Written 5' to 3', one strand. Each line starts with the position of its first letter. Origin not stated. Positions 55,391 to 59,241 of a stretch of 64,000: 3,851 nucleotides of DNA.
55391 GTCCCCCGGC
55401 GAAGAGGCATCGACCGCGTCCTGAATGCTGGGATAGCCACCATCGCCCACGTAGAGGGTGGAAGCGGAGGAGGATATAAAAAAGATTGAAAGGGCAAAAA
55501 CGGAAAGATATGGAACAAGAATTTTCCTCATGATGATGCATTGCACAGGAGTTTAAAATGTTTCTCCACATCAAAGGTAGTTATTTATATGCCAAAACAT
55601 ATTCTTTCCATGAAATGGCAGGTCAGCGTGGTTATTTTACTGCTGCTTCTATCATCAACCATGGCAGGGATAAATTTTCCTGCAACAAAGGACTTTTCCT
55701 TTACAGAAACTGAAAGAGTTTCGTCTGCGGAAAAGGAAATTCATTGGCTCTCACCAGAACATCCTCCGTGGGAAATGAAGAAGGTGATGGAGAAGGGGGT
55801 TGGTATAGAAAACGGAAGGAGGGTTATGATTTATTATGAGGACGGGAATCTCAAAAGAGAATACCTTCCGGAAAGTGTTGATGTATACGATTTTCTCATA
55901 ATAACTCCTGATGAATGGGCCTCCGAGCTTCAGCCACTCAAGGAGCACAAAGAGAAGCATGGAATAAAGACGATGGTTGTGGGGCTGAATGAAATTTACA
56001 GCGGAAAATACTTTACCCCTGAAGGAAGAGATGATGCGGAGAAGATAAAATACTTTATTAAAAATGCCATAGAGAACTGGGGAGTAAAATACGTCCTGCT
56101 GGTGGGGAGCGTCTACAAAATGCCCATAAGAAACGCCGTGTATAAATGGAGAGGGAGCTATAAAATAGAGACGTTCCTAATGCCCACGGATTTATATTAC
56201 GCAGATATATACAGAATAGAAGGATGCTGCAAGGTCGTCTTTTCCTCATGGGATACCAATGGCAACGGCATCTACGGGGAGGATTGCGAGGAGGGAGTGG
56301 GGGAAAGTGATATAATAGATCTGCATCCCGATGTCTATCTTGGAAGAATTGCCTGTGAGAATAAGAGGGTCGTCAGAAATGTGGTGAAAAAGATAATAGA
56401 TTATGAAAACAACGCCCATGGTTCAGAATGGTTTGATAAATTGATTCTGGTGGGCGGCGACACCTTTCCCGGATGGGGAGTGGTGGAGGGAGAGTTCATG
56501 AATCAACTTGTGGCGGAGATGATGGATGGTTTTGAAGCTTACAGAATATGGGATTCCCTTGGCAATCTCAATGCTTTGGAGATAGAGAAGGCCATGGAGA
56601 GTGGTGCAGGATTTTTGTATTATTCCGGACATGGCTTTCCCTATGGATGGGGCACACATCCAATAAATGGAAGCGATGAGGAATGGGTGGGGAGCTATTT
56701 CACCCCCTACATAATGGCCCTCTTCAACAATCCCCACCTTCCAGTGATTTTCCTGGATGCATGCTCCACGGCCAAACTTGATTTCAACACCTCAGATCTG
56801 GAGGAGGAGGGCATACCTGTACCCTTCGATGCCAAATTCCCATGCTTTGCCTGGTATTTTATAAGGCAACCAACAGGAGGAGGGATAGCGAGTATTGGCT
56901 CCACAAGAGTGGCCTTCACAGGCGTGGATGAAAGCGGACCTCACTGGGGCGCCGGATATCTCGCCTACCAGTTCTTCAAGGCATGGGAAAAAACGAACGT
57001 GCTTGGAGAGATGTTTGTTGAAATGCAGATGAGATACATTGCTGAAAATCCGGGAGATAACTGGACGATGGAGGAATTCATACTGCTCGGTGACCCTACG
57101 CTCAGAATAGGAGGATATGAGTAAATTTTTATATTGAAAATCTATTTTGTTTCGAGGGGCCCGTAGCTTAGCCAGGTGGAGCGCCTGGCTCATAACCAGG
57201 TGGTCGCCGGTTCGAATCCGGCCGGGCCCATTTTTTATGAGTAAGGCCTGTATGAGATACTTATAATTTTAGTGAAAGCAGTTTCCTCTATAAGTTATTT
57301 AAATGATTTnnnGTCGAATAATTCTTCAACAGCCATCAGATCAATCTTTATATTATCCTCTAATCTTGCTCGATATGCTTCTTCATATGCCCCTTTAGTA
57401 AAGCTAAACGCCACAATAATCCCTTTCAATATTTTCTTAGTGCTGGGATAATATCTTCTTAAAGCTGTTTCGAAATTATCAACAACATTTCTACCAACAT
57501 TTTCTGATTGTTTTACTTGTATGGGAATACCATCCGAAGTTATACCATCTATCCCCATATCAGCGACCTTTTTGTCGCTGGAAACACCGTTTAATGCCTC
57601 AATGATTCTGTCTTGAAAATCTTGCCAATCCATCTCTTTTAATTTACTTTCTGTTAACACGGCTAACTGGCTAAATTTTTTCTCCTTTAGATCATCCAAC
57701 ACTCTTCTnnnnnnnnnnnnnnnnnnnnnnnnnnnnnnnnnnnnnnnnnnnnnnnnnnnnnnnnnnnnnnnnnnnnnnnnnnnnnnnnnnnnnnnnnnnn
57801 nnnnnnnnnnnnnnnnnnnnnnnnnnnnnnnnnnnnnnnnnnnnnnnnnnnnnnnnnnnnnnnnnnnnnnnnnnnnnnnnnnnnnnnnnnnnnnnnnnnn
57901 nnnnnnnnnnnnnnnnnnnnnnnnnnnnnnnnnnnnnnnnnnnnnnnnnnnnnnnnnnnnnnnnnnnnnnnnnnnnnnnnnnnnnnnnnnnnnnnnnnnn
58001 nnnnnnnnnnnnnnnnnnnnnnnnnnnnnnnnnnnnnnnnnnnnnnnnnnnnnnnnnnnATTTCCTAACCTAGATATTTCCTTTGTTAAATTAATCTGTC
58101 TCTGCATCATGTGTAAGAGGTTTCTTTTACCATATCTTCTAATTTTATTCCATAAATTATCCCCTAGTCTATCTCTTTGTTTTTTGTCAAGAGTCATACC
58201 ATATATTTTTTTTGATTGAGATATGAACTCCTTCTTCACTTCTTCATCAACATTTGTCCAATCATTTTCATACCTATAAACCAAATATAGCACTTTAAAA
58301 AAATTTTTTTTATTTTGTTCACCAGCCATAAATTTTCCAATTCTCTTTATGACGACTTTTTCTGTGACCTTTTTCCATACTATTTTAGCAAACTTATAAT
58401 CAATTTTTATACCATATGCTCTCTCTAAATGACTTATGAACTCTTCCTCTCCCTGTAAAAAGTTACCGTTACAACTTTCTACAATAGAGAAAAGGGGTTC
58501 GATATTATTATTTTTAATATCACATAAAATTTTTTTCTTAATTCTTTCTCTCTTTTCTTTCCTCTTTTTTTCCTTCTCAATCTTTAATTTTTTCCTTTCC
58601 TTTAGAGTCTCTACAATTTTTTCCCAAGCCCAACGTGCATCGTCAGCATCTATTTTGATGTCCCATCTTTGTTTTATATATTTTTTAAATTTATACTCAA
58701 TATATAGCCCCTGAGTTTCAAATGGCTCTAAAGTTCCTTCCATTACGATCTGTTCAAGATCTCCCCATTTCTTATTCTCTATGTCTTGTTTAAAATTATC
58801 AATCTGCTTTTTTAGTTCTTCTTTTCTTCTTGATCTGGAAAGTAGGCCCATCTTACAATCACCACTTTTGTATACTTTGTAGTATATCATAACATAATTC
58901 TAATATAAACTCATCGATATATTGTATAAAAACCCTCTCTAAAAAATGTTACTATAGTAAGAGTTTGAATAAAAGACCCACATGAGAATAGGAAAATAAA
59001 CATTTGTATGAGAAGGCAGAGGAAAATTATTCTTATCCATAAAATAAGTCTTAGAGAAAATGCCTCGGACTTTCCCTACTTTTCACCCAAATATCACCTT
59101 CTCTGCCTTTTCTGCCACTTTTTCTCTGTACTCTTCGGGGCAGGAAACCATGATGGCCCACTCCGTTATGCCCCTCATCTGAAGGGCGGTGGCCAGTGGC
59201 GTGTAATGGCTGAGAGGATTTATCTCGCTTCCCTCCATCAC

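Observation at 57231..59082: AT-rich islet inserted at the 3' end of tRNA-CAU carrying a single HEAT-repeat / Mrr-like nuclease gene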

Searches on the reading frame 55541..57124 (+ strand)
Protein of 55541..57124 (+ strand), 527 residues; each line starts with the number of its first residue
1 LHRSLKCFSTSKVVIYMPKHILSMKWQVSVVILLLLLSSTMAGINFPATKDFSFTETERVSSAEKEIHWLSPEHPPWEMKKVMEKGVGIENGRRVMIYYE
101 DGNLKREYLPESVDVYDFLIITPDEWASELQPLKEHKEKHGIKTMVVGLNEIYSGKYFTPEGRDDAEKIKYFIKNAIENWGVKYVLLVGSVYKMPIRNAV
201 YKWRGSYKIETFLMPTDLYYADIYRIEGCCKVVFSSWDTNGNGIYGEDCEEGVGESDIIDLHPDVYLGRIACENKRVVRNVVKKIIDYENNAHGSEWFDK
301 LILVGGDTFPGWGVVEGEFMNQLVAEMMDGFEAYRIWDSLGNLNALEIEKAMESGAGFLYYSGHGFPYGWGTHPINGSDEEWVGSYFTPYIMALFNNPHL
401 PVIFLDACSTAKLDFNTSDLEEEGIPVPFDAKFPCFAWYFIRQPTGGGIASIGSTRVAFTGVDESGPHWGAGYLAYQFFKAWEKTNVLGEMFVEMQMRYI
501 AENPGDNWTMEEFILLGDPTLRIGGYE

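Call 4: search_protein_families(library=pfam, proteins=[window:55541-57124:+], max_evalue=1)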
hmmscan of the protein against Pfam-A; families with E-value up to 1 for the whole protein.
window:55541-57124:+ (527 aa): 2 families
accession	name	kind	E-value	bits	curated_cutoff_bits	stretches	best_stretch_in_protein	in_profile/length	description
PF01364.23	Peptidase_C25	-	3.4e-58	198.1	23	1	118-523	1-374/374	Peptidase family C25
PF00656.27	Peptidase_C14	-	0.17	12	21.4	1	356-414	72-133/233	Caspase domain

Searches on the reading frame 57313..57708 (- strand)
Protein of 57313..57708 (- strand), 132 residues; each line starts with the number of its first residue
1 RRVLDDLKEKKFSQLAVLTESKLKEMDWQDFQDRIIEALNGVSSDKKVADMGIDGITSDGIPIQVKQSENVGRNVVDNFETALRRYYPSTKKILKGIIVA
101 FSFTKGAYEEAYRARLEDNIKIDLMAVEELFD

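Call 9: search_protein_families(library=pfam, proteins=[window:57313-57696:-], max_evalue=10)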
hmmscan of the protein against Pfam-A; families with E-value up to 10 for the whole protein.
seq(128 aa): 2 families
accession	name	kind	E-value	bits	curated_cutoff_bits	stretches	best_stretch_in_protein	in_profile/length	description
PF04471.18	Mrr_cat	-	1.7e-07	31.8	21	1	19-126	1-111/115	Restriction endonuclease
PF21488.3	YqbF_HeH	-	0.15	12.1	27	1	15-43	1-28/39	YqbF, HeH motif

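Call 53: search_solved_structures(query=window:57313-57708:-, max_evalue=10, show_alignments=2)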
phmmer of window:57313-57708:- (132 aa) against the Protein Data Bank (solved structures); distinct sequences matched with E-value up to 10: 0.

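Call 58: predict_structure(alignment_id=A2)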
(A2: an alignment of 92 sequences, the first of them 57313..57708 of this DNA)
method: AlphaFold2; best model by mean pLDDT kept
length: 132 residues; sequences in the alignment: 92
mean_pLDDT: 84.6   pTM: 0.78
mean pLDDT of the five models: 84.6, 84.4, 84.0, 83.9, 83.8
residues with pLDDT >= 90: 84; 70-90: 22; 50-70: 17; < 50: 9
segments of 3 or more residues with pLDDT < 50: 1-7
pLDDT, mean of each block of 10 residues (from residue 1): 49 58 89 92 71 89 96 96 85 90 98 95 94 76
secondary structure, 60 per line:
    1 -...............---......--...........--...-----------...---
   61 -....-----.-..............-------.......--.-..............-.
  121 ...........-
elements in order: H2-16 H20-25 H28-38 E41-43 E55-57 E62-65 H73-86 E94-100 H105-118 E120-126 H127-131

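Call 62: fold_search(model_id=the predicted structure, library=pdb)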
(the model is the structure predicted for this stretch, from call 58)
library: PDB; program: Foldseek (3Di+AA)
matches with E <= 10: 772; with E <= 0.001: 0
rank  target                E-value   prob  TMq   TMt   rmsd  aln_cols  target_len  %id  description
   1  2vld_B                7.3e-03  1.00  0.51  0.32   4.6       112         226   14  crystal structure of a repair endonuclease from Pyrococcus abyssi (released 2009-05-19)
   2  2vld_A                8.2e-03  1.00  0.52  0.33   4.2       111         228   15  crystal structure of a repair endonuclease from Pyrococcus abyssi (released 2009-05-19)
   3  5gke_A                1.3e-02  0.99  0.50  0.31   4.0       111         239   16  Structure of EndoMS-dsDNA1 complex (released 2016-11-02)
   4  5gkj_A                2.1e-02  0.92  0.40  0.27   9.0       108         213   17  Structure of EndoMS in apo form (released 2016-11-02)
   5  5gkj_B                2.7e-02  0.96  0.47  0.30   4.9       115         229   18  Structure of EndoMS in apo form (released 2016-11-02)
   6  1fok_A                4.8e-02  0.95  0.54  0.16   6.6       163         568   16  STRUCTURE OF RESTRICTION ENDONUCLEASE FOKI BOUND TO DNA (released 1997-12-03)
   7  4f0p_A                7.0e-02  0.84  0.48  0.17   6.5       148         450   16  MspJI Restriction Endonuclease - P31 Form (released 2012-08-08)
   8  8q5o_B                7.4e-02  0.63  0.31  0.27  12.4       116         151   17  N-terminal domain of restriction endonuclease Eco15I with tetra-methylated target DNA. (released 2024-07-17)
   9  8q3b_E                1.0e-01  0.77  0.42  0.31   5.6       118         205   15  The closed state of the ASFV apo-RNA polymerase (released 2024-02-14)
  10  2fok_A                1.1e-01  0.82  0.51  0.16   7.1       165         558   16  STRUCTURE OF RESTRICTION ENDONUCLEASE FOKI (released 1998-06-17)
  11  2fok_B                1.3e-01  0.93  0.53  0.15   4.9       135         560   14  STRUCTURE OF RESTRICTION ENDONUCLEASE FOKI (released 1998-06-17)
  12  5xog_E                1.9e-01  0.69  0.43  0.28   7.6       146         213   14  RNA Polymerase II elongation complex bound with Spt5 KOW5 and Elf1 (released 2017-08-16)
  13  9ja1_E                2.0e-01  0.72  0.47  0.32   6.2       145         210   10  The RNA polymerase II elongation complex from Saccharomyces cerevisiae (released 2024-09-04)
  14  5c1i_A                2.2e-01  0.20  0.25  0.17   8.1       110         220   13  m1A58 tRNA methyltransferase mutant - D170A (released 2015-06-24)
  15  4xqk_A                2.6e-01  0.72  0.54  0.06   4.9       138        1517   13  ATP-dependent Type ISP restriction-modification enzyme LlaBIII bound to DNA (released 2015-09-16)
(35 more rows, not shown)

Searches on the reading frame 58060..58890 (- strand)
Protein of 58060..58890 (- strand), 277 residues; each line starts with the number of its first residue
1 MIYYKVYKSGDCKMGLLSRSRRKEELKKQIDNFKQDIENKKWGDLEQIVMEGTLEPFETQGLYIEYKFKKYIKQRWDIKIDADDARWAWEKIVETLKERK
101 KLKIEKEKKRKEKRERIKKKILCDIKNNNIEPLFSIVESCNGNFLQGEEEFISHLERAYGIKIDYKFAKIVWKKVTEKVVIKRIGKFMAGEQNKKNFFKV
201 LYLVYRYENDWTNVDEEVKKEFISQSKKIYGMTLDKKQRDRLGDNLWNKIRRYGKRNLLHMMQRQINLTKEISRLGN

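Call 9: search_protein_families(library=pfam, proteins=[window:58060-58890:-], max_evalue=10)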
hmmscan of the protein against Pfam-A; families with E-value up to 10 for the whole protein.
seq(277 aa): 2 families
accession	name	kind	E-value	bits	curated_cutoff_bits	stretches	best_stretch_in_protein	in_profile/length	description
PF05965.19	FYRC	-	0.17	12.5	21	1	68-105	4-42/84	F/Y rich C-terminus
PF10105.14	DUF2344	-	0.88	9.9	23.8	1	72-122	109-151/176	Uncharacterized protein conserved in bacteria (DUF2344)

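Call 46: search_protein_representatives(protein=window:58081-58890:-)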
Query: 270 residues. Proteins with E-value up to 0.001 (for the whole library): 4; up to 1e-10: 4; up to 1e-30: 1. The best 4 are listed.
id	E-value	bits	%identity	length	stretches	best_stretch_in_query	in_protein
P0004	1.3e-40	155.7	44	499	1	14-269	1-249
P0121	4.9e-28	114.6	58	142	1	20-144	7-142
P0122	3.3e-11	59.4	42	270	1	157-270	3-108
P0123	4.3e-11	59.0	32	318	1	27-179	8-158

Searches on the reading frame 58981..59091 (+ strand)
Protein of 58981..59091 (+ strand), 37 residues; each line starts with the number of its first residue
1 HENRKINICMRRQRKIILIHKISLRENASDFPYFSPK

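Call 81: search_protein_families(library=pfam, proteins=[window:58981-59091:+], max_evalue=10)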
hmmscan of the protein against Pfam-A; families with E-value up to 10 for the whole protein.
seq(37 aa): 0 families
